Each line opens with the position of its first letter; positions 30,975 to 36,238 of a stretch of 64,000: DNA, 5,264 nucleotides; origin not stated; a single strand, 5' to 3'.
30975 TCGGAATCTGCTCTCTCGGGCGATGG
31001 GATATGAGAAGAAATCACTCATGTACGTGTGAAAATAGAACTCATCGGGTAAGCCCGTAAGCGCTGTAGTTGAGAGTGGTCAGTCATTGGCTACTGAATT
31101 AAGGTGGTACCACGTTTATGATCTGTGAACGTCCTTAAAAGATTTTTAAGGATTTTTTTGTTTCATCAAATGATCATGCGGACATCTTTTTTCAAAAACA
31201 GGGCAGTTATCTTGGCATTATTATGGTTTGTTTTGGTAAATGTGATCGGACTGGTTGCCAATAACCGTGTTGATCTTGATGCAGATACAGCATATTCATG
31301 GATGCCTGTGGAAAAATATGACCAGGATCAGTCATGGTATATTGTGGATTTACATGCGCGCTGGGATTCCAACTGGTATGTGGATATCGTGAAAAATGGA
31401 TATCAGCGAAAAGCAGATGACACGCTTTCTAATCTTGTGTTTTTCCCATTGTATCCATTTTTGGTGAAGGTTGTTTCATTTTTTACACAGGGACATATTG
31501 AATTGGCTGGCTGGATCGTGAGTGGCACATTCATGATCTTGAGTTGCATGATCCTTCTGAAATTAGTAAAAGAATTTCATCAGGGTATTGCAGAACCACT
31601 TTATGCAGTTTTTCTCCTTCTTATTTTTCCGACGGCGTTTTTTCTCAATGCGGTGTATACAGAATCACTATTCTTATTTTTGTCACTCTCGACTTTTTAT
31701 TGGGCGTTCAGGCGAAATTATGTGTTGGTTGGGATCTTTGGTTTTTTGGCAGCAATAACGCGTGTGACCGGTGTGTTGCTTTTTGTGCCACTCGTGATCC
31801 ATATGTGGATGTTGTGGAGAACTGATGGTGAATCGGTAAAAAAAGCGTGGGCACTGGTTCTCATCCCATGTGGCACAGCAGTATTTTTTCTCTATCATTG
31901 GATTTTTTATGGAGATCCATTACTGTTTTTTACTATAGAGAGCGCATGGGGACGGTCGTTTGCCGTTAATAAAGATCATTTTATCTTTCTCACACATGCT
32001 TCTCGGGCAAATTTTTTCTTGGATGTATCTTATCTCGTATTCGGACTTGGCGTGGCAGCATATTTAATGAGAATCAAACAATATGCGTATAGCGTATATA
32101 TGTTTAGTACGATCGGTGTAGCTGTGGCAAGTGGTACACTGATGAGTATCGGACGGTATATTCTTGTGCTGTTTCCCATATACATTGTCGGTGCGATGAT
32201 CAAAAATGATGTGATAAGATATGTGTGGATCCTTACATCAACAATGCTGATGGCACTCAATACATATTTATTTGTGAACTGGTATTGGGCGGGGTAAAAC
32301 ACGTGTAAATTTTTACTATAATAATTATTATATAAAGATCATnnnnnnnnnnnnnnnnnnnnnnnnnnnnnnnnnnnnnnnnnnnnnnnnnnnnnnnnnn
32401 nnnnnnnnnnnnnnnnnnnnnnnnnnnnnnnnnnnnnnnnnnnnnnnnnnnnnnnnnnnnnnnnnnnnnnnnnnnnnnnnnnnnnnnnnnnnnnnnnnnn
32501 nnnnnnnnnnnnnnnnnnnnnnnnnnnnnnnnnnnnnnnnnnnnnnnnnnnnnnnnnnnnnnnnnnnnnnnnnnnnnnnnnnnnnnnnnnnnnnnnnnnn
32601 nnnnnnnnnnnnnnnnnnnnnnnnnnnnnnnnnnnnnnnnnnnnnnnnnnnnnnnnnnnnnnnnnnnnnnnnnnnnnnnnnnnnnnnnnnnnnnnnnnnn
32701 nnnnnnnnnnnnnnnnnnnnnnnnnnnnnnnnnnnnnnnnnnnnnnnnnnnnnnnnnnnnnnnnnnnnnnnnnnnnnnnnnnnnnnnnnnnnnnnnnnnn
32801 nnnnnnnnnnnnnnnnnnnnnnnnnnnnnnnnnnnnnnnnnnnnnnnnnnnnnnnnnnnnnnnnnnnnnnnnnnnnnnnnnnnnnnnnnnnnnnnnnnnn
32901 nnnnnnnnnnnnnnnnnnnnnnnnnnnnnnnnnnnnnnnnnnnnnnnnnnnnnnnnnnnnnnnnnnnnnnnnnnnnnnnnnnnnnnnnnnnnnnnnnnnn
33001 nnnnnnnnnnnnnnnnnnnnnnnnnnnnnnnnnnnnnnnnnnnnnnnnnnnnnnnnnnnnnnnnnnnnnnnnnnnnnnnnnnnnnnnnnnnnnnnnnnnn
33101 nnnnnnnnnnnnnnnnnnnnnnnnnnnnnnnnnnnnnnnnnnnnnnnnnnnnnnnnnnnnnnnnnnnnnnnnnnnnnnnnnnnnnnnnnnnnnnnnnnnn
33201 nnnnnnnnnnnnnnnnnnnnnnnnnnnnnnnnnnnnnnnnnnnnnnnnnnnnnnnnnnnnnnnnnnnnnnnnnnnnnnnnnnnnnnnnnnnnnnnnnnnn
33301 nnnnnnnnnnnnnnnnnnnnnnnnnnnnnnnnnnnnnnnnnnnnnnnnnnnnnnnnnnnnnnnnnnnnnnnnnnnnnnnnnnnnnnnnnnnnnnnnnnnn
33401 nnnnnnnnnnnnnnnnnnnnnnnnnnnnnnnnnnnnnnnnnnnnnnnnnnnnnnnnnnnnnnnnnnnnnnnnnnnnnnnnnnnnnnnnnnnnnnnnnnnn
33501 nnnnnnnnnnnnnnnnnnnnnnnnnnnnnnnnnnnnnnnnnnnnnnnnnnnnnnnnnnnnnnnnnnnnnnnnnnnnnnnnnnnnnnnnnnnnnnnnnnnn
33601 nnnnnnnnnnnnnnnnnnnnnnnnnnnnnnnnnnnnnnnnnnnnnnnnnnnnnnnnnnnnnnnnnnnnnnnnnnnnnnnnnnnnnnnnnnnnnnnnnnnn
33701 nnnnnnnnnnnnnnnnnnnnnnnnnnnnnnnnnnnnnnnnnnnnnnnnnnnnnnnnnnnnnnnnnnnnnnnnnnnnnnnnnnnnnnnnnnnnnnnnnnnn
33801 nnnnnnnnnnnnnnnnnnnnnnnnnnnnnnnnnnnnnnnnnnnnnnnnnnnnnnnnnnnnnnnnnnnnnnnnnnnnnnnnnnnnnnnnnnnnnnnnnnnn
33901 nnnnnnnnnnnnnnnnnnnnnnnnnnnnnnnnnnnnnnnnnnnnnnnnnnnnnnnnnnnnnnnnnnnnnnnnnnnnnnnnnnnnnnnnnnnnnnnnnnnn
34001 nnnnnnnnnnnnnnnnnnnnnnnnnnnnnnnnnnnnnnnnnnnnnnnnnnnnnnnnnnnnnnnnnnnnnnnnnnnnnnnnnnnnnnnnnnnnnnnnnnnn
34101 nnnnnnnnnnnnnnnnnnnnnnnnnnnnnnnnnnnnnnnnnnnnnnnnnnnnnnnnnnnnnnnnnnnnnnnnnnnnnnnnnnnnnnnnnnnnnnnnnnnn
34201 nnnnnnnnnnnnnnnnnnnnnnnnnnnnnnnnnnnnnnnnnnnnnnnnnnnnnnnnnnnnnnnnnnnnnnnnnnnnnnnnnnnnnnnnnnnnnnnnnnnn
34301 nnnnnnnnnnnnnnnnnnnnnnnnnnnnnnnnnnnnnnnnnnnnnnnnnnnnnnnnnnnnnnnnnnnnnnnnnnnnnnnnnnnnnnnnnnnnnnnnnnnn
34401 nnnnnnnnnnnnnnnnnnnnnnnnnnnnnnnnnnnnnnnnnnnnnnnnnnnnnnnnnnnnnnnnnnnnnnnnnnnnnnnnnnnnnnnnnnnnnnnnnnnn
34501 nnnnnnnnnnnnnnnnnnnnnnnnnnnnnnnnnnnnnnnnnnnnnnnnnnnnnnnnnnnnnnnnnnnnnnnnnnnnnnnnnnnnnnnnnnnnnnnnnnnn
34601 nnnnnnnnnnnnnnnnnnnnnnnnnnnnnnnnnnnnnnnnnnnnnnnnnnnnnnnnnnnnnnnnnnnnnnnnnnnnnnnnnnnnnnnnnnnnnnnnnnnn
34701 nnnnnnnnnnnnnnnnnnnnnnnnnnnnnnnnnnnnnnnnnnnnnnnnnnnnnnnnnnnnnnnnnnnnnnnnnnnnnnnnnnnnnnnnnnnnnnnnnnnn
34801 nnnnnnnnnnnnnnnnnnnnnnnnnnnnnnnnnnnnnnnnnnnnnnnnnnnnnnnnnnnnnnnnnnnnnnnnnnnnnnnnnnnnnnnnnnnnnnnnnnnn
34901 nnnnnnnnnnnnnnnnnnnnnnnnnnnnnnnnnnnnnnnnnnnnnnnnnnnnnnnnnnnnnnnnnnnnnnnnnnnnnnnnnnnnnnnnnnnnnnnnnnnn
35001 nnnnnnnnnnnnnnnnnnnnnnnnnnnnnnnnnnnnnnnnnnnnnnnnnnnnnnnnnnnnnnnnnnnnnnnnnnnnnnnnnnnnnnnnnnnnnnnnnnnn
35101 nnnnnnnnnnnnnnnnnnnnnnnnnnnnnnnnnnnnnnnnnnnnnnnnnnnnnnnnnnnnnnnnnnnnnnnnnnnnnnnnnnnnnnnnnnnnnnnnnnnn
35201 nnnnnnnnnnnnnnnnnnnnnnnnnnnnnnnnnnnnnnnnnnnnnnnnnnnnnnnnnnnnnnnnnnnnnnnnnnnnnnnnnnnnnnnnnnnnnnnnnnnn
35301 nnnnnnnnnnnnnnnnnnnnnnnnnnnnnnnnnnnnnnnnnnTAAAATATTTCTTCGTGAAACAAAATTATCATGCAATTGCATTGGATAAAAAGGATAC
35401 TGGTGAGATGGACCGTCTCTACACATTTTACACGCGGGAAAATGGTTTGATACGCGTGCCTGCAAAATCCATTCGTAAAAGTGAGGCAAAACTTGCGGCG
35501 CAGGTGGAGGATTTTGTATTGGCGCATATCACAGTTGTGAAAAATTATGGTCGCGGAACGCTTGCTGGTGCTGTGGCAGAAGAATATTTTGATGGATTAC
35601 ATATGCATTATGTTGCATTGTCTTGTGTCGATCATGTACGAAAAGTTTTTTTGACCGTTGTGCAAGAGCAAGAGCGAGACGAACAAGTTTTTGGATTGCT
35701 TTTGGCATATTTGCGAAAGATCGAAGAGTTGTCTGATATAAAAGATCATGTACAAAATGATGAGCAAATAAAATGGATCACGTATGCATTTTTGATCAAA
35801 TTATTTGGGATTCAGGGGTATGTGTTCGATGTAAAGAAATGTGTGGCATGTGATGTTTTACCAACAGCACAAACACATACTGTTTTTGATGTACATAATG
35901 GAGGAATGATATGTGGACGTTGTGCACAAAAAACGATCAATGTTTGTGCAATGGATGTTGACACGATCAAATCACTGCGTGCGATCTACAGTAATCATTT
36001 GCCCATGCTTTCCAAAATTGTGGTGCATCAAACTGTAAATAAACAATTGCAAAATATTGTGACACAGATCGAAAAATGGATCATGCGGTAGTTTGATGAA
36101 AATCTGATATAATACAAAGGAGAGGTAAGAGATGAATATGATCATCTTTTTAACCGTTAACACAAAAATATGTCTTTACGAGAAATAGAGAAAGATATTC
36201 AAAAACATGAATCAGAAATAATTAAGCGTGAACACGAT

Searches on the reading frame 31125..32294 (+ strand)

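Call 42: search_protein_families(library=pfam, proteins=[window:31125-32294:+], max_evalue=0.0001)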
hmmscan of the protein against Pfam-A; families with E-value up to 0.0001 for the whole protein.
window:31125-32294:+ (390 aa): 1 family
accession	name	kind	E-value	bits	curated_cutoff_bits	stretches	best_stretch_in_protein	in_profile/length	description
PF04188.19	Mannosyl_trans2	-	5.1e-07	29.8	22.4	1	66-216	48-202/443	Mannosyltransferase (PIG-V)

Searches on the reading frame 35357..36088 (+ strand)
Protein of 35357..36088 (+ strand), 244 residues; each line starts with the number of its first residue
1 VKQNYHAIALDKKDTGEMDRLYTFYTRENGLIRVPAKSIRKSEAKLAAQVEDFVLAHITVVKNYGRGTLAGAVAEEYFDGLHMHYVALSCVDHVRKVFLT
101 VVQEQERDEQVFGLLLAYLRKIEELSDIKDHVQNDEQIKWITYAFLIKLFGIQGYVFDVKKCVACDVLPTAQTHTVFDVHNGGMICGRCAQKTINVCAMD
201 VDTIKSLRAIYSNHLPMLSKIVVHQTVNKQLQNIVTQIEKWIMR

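Call 42: search_protein_families(library=pfam, proteins=[window:35357-36088:+], max_evalue=0.0001)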
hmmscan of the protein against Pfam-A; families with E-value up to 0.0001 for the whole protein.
window:35357-36088:+ (244 aa): 2 families
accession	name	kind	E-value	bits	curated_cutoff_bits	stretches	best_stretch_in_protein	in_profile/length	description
PF02565.21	RecO_C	-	3.7e-15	56.5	22.1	1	85-238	4-144/157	Recombination protein O C terminal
PF11967.14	RecO_N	-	2.2e-10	40.8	27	1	1-68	1-70/80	Recombination protein O N terminal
